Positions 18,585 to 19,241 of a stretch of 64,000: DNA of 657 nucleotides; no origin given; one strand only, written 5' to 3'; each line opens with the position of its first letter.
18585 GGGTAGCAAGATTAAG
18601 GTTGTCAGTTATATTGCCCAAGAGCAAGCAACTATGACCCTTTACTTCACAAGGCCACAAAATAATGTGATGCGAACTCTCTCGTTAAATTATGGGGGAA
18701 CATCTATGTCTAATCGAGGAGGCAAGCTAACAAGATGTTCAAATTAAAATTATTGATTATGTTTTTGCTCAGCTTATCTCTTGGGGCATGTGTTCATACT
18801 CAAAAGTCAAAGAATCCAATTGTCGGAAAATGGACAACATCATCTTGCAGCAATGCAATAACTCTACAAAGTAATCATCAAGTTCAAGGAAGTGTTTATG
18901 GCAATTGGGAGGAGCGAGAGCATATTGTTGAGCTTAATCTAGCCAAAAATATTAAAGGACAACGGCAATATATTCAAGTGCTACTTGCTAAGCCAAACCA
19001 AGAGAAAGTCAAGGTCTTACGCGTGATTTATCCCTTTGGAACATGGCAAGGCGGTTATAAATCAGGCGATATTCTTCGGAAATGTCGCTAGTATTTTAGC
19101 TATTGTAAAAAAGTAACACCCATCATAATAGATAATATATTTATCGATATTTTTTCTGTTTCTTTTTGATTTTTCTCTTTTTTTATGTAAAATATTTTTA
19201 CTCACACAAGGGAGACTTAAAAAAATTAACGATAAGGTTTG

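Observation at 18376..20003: Tandem array of four paralogous ~120-aa lipoproteins with a conserved Cys pair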

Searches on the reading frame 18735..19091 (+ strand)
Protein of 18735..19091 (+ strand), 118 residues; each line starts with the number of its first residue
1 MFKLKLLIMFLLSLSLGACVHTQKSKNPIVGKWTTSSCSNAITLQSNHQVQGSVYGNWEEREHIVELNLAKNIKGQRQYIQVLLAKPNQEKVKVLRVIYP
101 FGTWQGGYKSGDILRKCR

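Call 3: search_protein_families(library=pfam, proteins=[window:18735-19091:+], max_evalue=10)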
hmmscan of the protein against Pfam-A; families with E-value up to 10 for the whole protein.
window:18735-19091:+ (118 aa): 4 families
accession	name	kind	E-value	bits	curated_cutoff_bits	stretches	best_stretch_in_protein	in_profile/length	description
PF16369.11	GH43_C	-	0.0001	23.2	23.4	1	25-90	13-80/100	C-terminal lipocalin-like domain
PF15265.11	FAM196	-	0.06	13.3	27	1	33-95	328-389/489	FAM196 family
PF12538.13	FtsK_SpoIIIE_N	-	0.096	13.4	27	1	34-89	32-87/115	DNA transporter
PF11179.13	DUF2967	-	0.33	9.1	25.3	1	11-52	119-160/961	Protein of unknown function (DUF2967)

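Call 4: search_protein_families(library=ncbifam, proteins=[window:18735-19091:+], max_evalue=10)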
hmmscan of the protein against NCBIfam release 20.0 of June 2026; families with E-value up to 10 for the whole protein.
window:18735-19091:+ (118 aa): 2 families
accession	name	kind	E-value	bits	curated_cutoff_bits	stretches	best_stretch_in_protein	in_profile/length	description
NF045606.1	lipo_J517_1871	equivalog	0.011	15.7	60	1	8-73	5-82/133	J517_1871 family lipoprotein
NF053746.1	NdoAlphArabAbnB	equivalog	0.11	11.3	750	1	39-86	377-420/446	arabinan endo-1,5-alpha-L-arabinosidase AbnB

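Call 29: search_protein_families(library=pfam, alignment_id=A5, max_evalue=1)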
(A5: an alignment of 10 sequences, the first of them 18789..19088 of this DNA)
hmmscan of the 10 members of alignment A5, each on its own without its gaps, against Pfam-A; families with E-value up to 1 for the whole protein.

A. member 1, window:18789-19088:+ (100 aa): 3 families
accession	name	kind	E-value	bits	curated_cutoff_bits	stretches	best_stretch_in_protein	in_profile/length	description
PF16369.11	GH43_C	-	7.4e-05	23.6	23.4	1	7-72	13-80/100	C-terminal lipocalin-like domain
PF15265.11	FAM196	-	0.058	13.3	27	1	16-77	329-389/489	FAM196 family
PF12538.13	FtsK_SpoIIIE_N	-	0.066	13.9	27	1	16-71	32-87/115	DNA transporter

B. families by the number of members that match (of 10 scanned): 4 families
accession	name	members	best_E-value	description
PF16369.11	GH43_C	7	7.4e-05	C-terminal lipocalin-like domain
PF15265.11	FAM196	1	0.058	FAM196 family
PF12538.13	FtsK_SpoIIIE_N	1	0.066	DNA transporter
PF06068.19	TIP49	1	0.14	TIP49 P-loop domain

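Call 38: predict_structure(alignment_id=A5)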
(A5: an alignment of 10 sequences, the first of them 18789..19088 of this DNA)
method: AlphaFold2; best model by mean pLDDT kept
length: 100 residues; sequences in the alignment: 10
mean_pLDDT: 88.5   pTM: 0.78
mean pLDDT of the five models: 88.5, 87.3, 87.1, 86.6, 86.3
residues with pLDDT >= 90: 68; 70-90: 24; 50-70: 3; < 50: 5
segments of 3 or more residues with pLDDT < 50: 1-5
pLDDT, mean of each block of 10 residues (from residue 1): 57 92 94 95 96 91 95 94 80 93
secondary structure, 60 per line:
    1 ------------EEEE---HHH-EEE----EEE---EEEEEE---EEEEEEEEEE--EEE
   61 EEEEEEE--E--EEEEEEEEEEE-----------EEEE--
elements in order: E13-16 E24-26 E31-33 E37-42 E46-55 E58-67 E73-83 E95-98

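Call 41: fold_search(model_id=the predicted structure, library=pdb)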
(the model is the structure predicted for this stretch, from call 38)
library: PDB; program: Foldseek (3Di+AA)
matches with E <= 10: 511; with E <= 0.001: 0
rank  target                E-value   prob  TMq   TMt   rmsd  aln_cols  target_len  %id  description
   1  4kc7_A                4.9e-02  0.99  0.37  0.10   4.2        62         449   22  Crystal Structure of Endo-1,5-alpha-L-arabinanase from Thermotoga petrophila RKU-1 (released 2014-02-05)
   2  4kc7_C                5.2e-02  0.99  0.37  0.10   3.6        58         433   22  Crystal Structure of Endo-1,5-alpha-L-arabinanase from Thermotoga petrophila RKU-1 (released 2014-02-05)
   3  4kc8_C                8.3e-02  0.99  0.45  0.12   6.1        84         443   19  Crystal Structure of Endo-1,5-alpha-L-arabinanase from Thermotoga petrophila RKU-1 in complex with TRIS (released 2014-02-05)
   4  3hty_I                1.8e-01  0.98  0.56  0.60   5.0       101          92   12  Crystal structure of a lipocalin-like protein (BT_0869) from Bacteroides thetaiotaomicron VPI-5482 at 1.95 A resolutio (released 2009-07-07)
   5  3hty_H                2.0e-01  0.98  0.58  0.61   4.8       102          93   12  Crystal structure of a lipocalin-like protein (BT_0869) from Bacteroides thetaiotaomicron VPI-5482 at 1.95 A resolutio (released 2009-07-07)
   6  3lv4_A                3.0e-01  0.69  0.30  0.09   5.9        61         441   18  Crystal structure of the glycoside hydrolase, family 43 YxiA protein from Bacillus licheniformis. Northeast Structural (released 2010-03-09)
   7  3kff                  3.0e-01  0.44  0.36  0.26  11.0       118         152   12  Major mouse urinary protein IV complexed with 2-sec-butyl-4,5-dihydrothiazole (released 2010-06-16)
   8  3hty_C                3.1e-01  0.95  0.47  0.49   3.8        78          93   12  Crystal structure of a lipocalin-like protein (BT_0869) from Bacteroides thetaiotaomicron VPI-5482 at 1.95 A resolutio (released 2009-07-07)
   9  3hty_A                3.7e-01  0.94  0.56  0.59   4.3       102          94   12  Crystal structure of a lipocalin-like protein (BT_0869) from Bacteroides thetaiotaomicron VPI-5482 at 1.95 A resolutio (released 2009-07-07)
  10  2x8t_A                4.3e-01  0.72  0.27  0.07   9.4        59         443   15  Crystal Structure of the Abn2 H318A mutant (released 2011-03-23)
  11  2x8s_A                4.8e-01  0.66  0.32  0.09   6.0        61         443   21  Crystal Structure of the Abn2 D171A mutant in complex with arabinotriose (released 2011-03-23)
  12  7sfp                  4.8e-01  0.47  0.38  0.28   5.7        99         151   12  Crystal structure of OssO, a spirocyclase involved in the biosynthesis of ossamycin (released 2022-08-17)
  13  7our_A                5.3e-01  0.77  0.49  0.43   6.1       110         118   14  Wilavidin apo form (P1 form) (released 2021-11-17)
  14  5trv                  6.2e-01  0.82  0.34  0.29   2.8        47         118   28  Crystal structure of a de novo designed protein with curved beta-sheet (released 2017-01-25)
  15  1yp6                  6.2e-01  0.60  0.39  0.26   6.1        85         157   10  Van der Waals Interactions Dominate Hydrophobic Association in a Protein Binding Site Occluded From Solvent Water (released 2005-08-30)
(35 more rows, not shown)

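Call 48: search_protein_representatives(alignment_id=A5)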
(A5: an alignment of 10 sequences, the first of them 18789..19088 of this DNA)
Query: 10 sequences, 104 profile positions. Proteins with E-value up to 0.001 (for the whole library): 10; up to 1e-10: 6; up to 1e-30: 3. The best 10 are listed.
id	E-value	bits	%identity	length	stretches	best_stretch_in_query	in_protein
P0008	7.1e-42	157.8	-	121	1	1-104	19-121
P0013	5.2e-40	151.9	-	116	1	5-103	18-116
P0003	4.8e-36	139.1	-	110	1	1-104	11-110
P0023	1.6e-24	102.1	-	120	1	3-104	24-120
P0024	3.1e-22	94.7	-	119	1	6-104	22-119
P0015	5.4e-21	90.8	-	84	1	45-104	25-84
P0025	3.8e-07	46.3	-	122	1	4-103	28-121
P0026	2.1e-05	40.7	-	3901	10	15-51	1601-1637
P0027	3.4e-05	40.0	-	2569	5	5-45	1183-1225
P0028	1.2e-04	38.2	-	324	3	10-49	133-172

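Call 56: search_solved_structures(query=A5, max_evalue=10, show_alignments=3)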
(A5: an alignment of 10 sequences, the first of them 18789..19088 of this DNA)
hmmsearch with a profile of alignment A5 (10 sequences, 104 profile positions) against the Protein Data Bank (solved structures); distinct sequences matched with E-value up to 10: 2.
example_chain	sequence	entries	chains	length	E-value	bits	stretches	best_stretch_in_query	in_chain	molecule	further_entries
4kvf_A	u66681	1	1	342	0.7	13.2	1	60-92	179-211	Rhamnose ABC transporter, periplasmic rhamnose-binding protein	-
5eyx_A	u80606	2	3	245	1.8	11.9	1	40-84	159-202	Centrolobium tomentosum lectin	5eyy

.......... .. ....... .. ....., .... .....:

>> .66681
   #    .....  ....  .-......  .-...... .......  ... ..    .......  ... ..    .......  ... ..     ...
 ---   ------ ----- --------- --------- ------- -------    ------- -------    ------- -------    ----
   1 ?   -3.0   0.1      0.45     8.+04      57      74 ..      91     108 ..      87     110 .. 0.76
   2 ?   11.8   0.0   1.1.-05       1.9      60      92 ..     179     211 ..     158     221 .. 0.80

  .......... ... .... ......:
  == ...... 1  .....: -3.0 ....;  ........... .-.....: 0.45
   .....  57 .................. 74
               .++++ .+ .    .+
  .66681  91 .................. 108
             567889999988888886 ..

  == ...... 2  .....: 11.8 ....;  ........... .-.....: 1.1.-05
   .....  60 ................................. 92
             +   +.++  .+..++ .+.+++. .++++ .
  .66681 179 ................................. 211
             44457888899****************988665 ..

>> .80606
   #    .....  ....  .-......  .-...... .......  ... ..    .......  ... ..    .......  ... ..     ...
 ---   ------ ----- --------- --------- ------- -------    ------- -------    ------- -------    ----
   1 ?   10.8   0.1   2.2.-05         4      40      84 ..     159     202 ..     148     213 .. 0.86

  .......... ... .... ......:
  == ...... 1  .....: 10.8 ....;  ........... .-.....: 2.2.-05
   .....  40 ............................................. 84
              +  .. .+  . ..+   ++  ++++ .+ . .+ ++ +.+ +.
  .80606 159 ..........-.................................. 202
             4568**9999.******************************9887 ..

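Call 70: find_encoding_contigs(protein=P0025, flank=5000, max_places=3)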
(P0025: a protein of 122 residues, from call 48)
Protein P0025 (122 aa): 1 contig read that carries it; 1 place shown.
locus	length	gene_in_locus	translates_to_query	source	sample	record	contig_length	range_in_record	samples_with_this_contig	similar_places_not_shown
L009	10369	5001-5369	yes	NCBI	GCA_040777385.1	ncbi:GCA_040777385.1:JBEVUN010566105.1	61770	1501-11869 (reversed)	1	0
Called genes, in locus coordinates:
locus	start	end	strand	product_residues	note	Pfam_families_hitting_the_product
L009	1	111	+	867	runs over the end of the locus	PF07517:SecA_DEAD, PF00270:DEAD (faint), PF01043:SecA_PP_bind, PF21090:P-loop_SecA, PF07516:SecA_SW, PF02810:SEC-C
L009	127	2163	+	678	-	PF04851:ResIII, PF00270:DEAD (faint), PF17757:UvrB_inter, PF27431:UvrB_3rd, PF00271:Helicase_C, PF12344:UvrB, PF02151:UVR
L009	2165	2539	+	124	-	PF00072:Response_reg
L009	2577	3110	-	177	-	PF21172:CueP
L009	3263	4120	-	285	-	PF00795:CN_hydrolase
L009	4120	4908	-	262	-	PF02230:Abhydrolase_2 (faint), PF00561:Abhydrolase_1, PF05728:UPF0227 (weak), PF12146:Hydrolase_4, PF12697:Abhydrolase_6 (weak), PF00326:Peptidase_S9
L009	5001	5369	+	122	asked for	-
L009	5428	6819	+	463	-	PF00089:Trypsin, PF13365:Trypsin_2, PF00595:PDZ (weak), PF13180:PDZ_2 (weak), PF17820:PDZ_6 (weak)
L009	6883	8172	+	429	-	PF13406:SLT_2, PF01471:PG_binding_1, PF08823:PG_binding_2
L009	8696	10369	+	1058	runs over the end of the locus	?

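Call 78: search_protein_families(library=padloc, proteins=[window:18735-19091:+], max_evalue=1)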
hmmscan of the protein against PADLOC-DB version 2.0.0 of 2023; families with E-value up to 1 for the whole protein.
window:18735-19091:+ (118 aa): 0 families
